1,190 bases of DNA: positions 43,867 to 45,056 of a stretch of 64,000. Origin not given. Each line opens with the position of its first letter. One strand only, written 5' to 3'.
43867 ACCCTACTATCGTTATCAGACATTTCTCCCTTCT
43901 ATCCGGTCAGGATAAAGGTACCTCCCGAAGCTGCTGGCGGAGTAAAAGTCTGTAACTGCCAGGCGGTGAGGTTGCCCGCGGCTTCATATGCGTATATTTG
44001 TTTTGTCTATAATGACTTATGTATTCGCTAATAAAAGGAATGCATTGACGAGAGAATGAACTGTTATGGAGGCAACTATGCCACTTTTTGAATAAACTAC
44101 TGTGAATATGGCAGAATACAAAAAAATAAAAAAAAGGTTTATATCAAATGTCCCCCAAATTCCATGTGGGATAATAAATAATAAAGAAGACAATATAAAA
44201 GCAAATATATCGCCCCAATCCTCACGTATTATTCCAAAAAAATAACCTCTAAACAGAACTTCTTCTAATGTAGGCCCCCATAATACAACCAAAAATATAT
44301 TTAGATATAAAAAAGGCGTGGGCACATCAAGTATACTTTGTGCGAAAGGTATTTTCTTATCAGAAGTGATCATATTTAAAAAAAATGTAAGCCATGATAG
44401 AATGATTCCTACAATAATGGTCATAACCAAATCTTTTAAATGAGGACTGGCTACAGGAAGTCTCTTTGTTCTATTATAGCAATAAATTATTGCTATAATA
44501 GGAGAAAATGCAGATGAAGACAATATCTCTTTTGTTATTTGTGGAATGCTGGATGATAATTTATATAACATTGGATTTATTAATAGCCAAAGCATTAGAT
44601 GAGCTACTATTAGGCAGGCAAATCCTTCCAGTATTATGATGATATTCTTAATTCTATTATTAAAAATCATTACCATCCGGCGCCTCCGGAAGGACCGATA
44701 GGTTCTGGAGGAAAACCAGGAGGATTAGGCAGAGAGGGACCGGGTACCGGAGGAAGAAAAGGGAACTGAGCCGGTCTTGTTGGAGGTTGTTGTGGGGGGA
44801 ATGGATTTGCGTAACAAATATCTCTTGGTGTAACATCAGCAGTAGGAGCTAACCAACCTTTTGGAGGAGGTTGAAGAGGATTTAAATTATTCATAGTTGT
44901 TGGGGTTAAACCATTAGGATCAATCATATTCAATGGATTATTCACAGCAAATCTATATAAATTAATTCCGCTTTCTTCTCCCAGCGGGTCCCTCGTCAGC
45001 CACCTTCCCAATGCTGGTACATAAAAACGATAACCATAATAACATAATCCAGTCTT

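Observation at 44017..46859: Sec-exported Rhs protein whose 'toxin' tip is a 78-aa proline-rich peptide, translationally coupled to a CPBP/Abi membrane protease in the immunity position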

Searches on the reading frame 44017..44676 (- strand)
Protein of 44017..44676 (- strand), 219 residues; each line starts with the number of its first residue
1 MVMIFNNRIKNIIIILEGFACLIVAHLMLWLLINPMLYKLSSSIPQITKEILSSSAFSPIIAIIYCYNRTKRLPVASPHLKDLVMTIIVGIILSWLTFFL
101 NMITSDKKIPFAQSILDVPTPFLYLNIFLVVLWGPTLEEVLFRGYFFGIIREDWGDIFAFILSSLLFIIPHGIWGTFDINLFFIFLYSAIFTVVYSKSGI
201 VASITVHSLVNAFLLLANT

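Call 3: search_protein_families(library=pfam, proteins=[window:44017-44676:-], max_evalue=0.1)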
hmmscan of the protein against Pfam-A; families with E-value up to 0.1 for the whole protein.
window:44017-44676:- (219 aa): 1 family
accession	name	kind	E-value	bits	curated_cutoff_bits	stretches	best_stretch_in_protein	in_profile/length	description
PF02517.21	Rce1-like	-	4.5e-15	56.1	22.4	1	123-213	4-93/93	Type II CAAX prenyl endopeptidase Rce1-like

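Call 4: search_protein_families(library=ncbifam, proteins=[window:44017-44676:-], max_evalue=0.1)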
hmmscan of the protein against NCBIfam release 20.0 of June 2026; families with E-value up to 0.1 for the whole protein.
window:44017-44676:- (219 aa): 7 families
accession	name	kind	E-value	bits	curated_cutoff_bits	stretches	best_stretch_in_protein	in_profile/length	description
NF041647.1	ABC_perm_CPBP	equivalog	1.4e-10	40.6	435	1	17-217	425-633/636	ABC transporter permease subunit/CPBP intramembrane protease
NF033192.3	CPBP_JDVT_MrtJ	equivalog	6.7e-08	33.1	75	1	128-216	2-97/98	JDVT-CTERM system glutamic-type intramembrane protease MrtJ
NF046050.1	CPBP_fam_MroQ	equivalog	3.5e-06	26.6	270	1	80-216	86-222/243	intramembrane glutamic endopeptidase MroQ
NF040914.1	Mrt_core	domain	0.00054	20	100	1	137-216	14-103/108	myxosortase family intramembrane protease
NF040589.1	CPBP_Synerg_MrtS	equivalog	0.0019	18.4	130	1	124-211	73-160/170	Synerg-CTERM system glutamic-type intramembrane protease MrtS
NF045737.1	MPN070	equivalog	0.018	15.2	200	1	4-71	51-119/127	MPN070 family protein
NF040594.1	CPBP_fam_MrtC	equivalog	0.037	13.7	195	1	106-213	101-214/221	myxosortase MrtC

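Call 9: find_encoding_contigs(protein=window:44017-44676:-, flank=10000, max_places=6)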
Protein window:44017-44676:- (219 aa): 11 contigs read that carry it; 3 places shown.
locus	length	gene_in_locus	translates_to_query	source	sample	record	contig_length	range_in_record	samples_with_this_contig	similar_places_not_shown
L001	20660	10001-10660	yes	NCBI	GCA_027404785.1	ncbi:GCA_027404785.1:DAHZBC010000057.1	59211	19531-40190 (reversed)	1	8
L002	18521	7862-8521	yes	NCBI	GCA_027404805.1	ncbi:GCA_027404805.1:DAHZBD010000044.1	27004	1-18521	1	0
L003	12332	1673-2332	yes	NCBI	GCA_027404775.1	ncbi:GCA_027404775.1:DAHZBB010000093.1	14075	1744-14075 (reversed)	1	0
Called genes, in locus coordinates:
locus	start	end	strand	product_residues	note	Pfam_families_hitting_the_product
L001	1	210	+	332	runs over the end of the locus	PF00583:Acetyltransf_1, PF08445:FR47 (weak)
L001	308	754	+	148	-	PF06347:SH3_4, PF08239:SH3_3, PF18348:SH3_16 (faint), PF06347:SH3_4 (weak), PF08239:SH3_3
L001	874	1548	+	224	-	PF06347:SH3_4, PF08239:SH3_3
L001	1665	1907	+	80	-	-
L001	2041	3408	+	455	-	PF00072:Response_reg, PF00158:Sigma54_activat, PF14532:Sigma54_activ_2, PF07728:AAA_5, PF25601:AAA_lid_14, PF02954:HTH_8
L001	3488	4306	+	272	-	PF02358:Trehalose_PPase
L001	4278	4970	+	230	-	PF19027:DUF5752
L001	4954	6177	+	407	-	PF21269:TreT_GT1, PF20706:GT4-conflict (weak), PF00534:Glycos_transf_1, PF13692:Glyco_trans_1_4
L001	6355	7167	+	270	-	PF13592:HTH_33, PF13635:DUF4143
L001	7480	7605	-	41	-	-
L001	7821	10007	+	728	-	PF05593:RHS_repeat (weak), PF25023:TEN_YD-shell, PF05593:RHS_repeat, PF25023:TEN_YD-shell (weak)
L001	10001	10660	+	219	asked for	PF02517:Rce1-like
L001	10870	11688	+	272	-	PF05593:RHS_repeat (faint), PF00801:PKD (faint), PF02010:REJ (faint), PF22352:K319L-like_PKD, PF18911:PKD_4 (weak), PF22352:K319L-like_PKD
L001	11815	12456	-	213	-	PF00589:Phage_integrase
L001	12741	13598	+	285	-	PF00756:Esterase (weak), PF10503:Esterase_PHB (weak), PF02230:Abhydrolase_2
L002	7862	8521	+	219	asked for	PF02517:Rce1-like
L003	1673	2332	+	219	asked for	PF02517:Rce1-like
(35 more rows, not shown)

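Call 10: find_homologous_proteins(query=window:44017-44676:-, max_evalue=0.001)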
Query window:44017-44676:- (219 aa): 8 proteins with E <= 0.001 among 349 candidates.
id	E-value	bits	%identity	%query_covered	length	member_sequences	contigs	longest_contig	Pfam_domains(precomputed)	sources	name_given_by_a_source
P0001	7.9e-133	459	100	99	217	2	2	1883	PF02517.22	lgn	-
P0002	2.6e-72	261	58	99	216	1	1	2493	PF02517.22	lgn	-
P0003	1.7e-55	206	49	97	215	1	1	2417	PF02517.22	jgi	jgi:membrane protease YdiL (CAAX protease family)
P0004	8.4e-55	204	49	97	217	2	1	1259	PF02517.22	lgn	-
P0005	1.0e-53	200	46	97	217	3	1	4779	PF02517.22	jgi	-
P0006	1.7e-53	200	48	98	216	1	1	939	PF02517.22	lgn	-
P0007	1.2e-52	197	47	97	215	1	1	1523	PF02517.22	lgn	-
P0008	4.5e-33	133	49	63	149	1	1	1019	PF02517.22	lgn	-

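Call 11: find_related_loci(query=window:44017-44676:-, collection=genome_contigs, flank=6000)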
Query window:44017-44676:- (219 aa) in genome_contigs; peptide patterns used: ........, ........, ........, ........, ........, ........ (x = any residue, [..] = any of these).
286 stretches matched a pattern, but none encodes a relative of the query by tblastn (E <= 1e-3).

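Call 12: find_encoding_contigs(protein=P0005, flank=5000, max_places=4)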
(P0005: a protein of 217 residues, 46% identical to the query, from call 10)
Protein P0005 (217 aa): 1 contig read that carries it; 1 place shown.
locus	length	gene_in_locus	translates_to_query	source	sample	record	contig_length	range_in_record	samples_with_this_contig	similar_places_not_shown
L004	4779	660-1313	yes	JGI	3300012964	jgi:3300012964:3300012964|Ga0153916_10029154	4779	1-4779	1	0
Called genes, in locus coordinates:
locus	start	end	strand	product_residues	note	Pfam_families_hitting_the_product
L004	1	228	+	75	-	?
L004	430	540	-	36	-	-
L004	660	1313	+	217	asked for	PF02517:Rce1-like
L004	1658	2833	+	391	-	PF18998:Flg_new_2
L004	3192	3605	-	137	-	PF02661:Fic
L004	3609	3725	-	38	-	-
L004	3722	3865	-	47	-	PF12728:HTH_17 (weak)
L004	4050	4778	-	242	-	?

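Call 13: find_encoding_contigs(protein=P0002, flank=5000, max_places=4)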
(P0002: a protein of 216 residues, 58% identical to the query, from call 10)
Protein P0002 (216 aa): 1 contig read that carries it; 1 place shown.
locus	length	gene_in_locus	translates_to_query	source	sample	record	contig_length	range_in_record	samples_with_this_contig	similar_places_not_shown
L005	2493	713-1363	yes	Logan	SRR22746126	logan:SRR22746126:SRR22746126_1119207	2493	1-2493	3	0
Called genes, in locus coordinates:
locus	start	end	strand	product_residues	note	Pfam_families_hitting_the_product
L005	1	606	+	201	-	?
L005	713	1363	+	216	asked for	PF02517:Rce1-like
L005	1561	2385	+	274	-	PF00801:PKD (faint), PF22352:K319L-like_PKD, PF18911:PKD_4 (weak), PF22352:K319L-like_PKD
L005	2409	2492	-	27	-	?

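Call 14: find_encoding_contigs(protein=P0003, flank=5000, max_places=4)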
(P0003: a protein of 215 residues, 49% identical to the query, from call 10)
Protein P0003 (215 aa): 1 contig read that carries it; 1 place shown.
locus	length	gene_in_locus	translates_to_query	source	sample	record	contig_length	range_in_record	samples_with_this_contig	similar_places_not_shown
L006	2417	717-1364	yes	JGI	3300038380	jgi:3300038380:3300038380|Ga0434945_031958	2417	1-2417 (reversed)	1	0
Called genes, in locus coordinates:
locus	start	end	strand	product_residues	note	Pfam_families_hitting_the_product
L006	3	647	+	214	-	?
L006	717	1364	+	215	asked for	PF02517:Rce1-like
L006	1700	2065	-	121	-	PF12844:HTH_19 (weak), PF13560:HTH_31, PF01381:HTH_3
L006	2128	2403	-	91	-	-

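Call 19: find_related_loci(query=A1, collection=genome_contigs, flank=6000)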
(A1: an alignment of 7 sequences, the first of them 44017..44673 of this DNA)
Query A1 (218 aa) in genome_contigs; peptide patterns used: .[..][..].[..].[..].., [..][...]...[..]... (x = any residue, [..] = any of these).
467 stretches matched a pattern, but none encodes a relative of the query by tblastn (E <= 1e-3).

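Call 20: find_related_loci(query=A1, collection=metagenome_contigs, flank=6000)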
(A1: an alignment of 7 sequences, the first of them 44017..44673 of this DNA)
Query A1 (218 aa) in metagenome_contigs; peptide patterns used: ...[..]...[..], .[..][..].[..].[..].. (x = any residue, [..] = any of these).
600 stretches matched a pattern, but none encodes a relative of the query by tblastn (E <= 1e-3).

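Call 21: find_encoding_contigs(protein=P0007, flank=3000, max_places=3)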
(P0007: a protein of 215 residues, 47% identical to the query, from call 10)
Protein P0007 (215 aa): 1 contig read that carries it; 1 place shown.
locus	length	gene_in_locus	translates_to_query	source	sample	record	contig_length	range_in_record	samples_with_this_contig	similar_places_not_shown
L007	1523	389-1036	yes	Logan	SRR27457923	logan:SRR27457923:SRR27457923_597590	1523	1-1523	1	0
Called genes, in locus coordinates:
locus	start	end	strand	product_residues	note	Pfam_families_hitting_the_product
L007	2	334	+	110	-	?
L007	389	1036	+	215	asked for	PF02517:Rce1-like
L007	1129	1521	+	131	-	?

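Call 22: find_encoding_contigs(protein=P0004, flank=3000, max_places=3)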
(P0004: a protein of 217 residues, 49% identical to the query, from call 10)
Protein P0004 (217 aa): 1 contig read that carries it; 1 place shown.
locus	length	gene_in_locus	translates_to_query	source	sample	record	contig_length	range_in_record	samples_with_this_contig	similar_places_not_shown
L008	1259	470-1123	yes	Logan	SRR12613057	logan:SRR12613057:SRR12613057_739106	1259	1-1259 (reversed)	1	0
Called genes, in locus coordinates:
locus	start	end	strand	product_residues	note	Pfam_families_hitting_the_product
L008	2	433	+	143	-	?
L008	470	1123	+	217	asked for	PF02517:Rce1-like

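Call 74: search_solved_structures(query=A1, max_evalue=1, show_alignments=1)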
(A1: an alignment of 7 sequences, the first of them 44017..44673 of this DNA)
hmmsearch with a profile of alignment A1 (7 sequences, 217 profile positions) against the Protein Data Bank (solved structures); distinct sequences matched with E-value up to 1: 0.

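Call 75: search_protein_families(library=padloc, proteins=[window:44017-44676:-], max_evalue=0.01)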
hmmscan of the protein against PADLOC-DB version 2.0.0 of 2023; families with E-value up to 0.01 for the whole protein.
window:44017-44676:- (219 aa): 0 families

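Call 76: find_encoding_contigs(protein=P0006, flank=2000, max_places=3)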
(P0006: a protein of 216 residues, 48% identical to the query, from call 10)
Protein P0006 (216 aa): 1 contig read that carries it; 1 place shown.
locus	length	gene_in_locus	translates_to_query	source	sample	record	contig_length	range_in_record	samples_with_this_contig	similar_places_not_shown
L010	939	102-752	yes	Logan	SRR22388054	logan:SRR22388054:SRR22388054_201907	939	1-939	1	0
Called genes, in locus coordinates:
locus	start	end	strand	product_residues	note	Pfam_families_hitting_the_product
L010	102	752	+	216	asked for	PF02517:Rce1-like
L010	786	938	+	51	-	?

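Call 77: find_encoding_contigs(protein=P0008, flank=2000, max_places=3)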
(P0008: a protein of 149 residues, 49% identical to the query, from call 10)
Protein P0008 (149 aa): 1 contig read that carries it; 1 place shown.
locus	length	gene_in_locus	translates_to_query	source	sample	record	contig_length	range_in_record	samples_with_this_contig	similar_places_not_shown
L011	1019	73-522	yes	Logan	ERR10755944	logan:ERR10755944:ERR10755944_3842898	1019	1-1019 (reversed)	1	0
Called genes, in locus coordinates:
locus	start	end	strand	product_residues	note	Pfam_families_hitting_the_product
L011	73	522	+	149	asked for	PF02517:Rce1-like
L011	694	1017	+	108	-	?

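Call 79: predict_structure(alignment_id=A1)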
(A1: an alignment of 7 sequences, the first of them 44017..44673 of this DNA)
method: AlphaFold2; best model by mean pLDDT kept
length: 218 residues; sequences in the alignment: 7
mean_pLDDT: 89.1   pTM: 0.87
mean pLDDT of the five models: 89.1, 84.7, 64.9, 62.8, 56.1
residues with pLDDT >= 90: 146; 70-90: 60; 50-70: 12; < 50: 0
segments of 3 or more residues with pLDDT < 50: none
pLDDT, mean of each block of 10 residues (from residue 1): 82 95 93 90 90 91 95 75 91 90 77 92 95 95 94 91 88 70 92 92 94 88
secondary structure, 60 per line:
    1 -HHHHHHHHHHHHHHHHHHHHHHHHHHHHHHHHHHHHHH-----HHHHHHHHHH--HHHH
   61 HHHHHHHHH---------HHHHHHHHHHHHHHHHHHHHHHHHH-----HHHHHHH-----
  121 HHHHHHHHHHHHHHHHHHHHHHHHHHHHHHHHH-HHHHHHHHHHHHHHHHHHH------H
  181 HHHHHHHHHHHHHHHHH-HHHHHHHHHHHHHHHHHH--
elements in order: H2-39 H45-54 H57-69 H79-103 H109-115 H121-153 H155-173 H180-197 H199-216

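Call 83: fold_search(model_id=the predicted structure, library=pdb)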
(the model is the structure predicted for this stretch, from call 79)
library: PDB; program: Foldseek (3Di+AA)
matches with E <= 10: 75; with E <= 0.001: 0
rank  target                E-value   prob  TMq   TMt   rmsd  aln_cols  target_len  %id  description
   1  6u0o_A                1.4e-01  0.90  0.40  0.36  11.3       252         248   16  Crystal structure of a peptidoglycan release complex, SagB-SpdC, in lipidic cubic phase (released 2020-09-23)
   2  8djm_A                1.4e+00  0.08  0.19  0.18  17.2       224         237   12  HMGCR-UBIAD1 Complex State 1 (released 2022-08-03)
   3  5lq3_C                2.4e+00  0.07  0.19  0.06  13.2       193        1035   14  Structures and transport dynamics of the Campylobacter jejuni multidrug efflux pump CmeB (released 2017-08-09)
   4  7b8q_A                2.6e+00  0.08  0.19  0.07  12.4       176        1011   11  Acinetobacter baumannii multidrug transporter AdeB in L*OO state (released 2021-10-20)
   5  6zog_A                3.0e+00  0.05  0.19  0.07  12.4       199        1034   13  Minocycline binding to the deep binding pocket of AcrB-I38F_I671T (released 2021-05-19)
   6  6m49_B                3.3e+00  0.04  0.19  0.18  15.9       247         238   14  cryo-EM structure of Scap/Insig complex in the present of 25-hydroxyl cholesterol. (released 2021-01-20)
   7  22xk_B                3.4e+00  0.07  0.19  0.07  12.4       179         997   13  MexBYB-Ka asymmetry (released 2026-03-11)
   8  5xan_A                3.7e+00  0.07  0.22  0.10  11.1       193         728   13  Crystal structure of SecDF in I form (P212121 space group) (released 2017-05-17)
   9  7rr8_B                3.7e+00  0.06  0.19  0.06  13.3       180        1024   13  Multidrug efflux pump subunit AcrB (released 2022-08-17)
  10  9fw3_A                3.7e+00  0.02  0.13  0.07  21.4       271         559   12  Cryo-EM structure of IrtAB 2xEQ mutant in outward-occluded state in nanodisc in complex with mycobactin (released 2024-12-18)
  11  22xm_A                3.9e+00  0.07  0.21  0.07  12.7       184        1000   12  MexBYB-Ka symmetry-like (released 2026-03-11)
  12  3noc_C                3.9e+00  0.06  0.19  0.07  12.7       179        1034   12  Designed ankyrin repeat protein (DARPin) binders to AcrB: Plasticity of the Interface (released 2011-05-18)
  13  7b8p_A                4.1e+00  0.05  0.19  0.07  12.3       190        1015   12  Acinetobacter baumannii multidrug transporter AdeB in OOO state (released 2021-10-20)
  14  8deu_A                4.7e+00  0.03  0.17  0.06  13.0       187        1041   10  Cryo-electron microscopy structure of Neisseria gonorrhoeae multidrug efflux pump MtrD with CASP peptide complex (released 2022-09-14)
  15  7rr8_A                4.9e+00  0.04  0.17  0.07  11.8       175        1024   12  Multidrug efflux pump subunit AcrB (released 2022-08-17)
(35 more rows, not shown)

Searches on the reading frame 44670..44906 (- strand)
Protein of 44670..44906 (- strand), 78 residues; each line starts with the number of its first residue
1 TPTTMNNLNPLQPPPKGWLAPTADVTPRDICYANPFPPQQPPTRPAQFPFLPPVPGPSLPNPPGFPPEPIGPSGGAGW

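Call 3: search_protein_families(library=pfam, proteins=[window:44670-44906:-], max_evalue=0.1)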
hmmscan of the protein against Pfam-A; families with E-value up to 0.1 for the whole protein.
window:44670-44906:- (78 aa): 0 families

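Call 4: search_protein_families(library=ncbifam, proteins=[window:44670-44906:-], max_evalue=0.1)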
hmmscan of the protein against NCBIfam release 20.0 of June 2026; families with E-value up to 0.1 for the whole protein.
window:44670-44906:- (78 aa): 0 families

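Call 8: find_homologous_proteins(query=window:44670-44906:-, max_evalue=0.01)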
Query window:44670-44906:-: 1 candidates shared short words with the query, none scored E <= 0.01.

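Call 27: find_homologous_proteins(query=A2, max_evalue=0.01)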
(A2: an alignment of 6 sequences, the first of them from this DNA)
Query A2 (6 sequences): 1652 candidates shared short words with the query, none scored E <= 0.01.
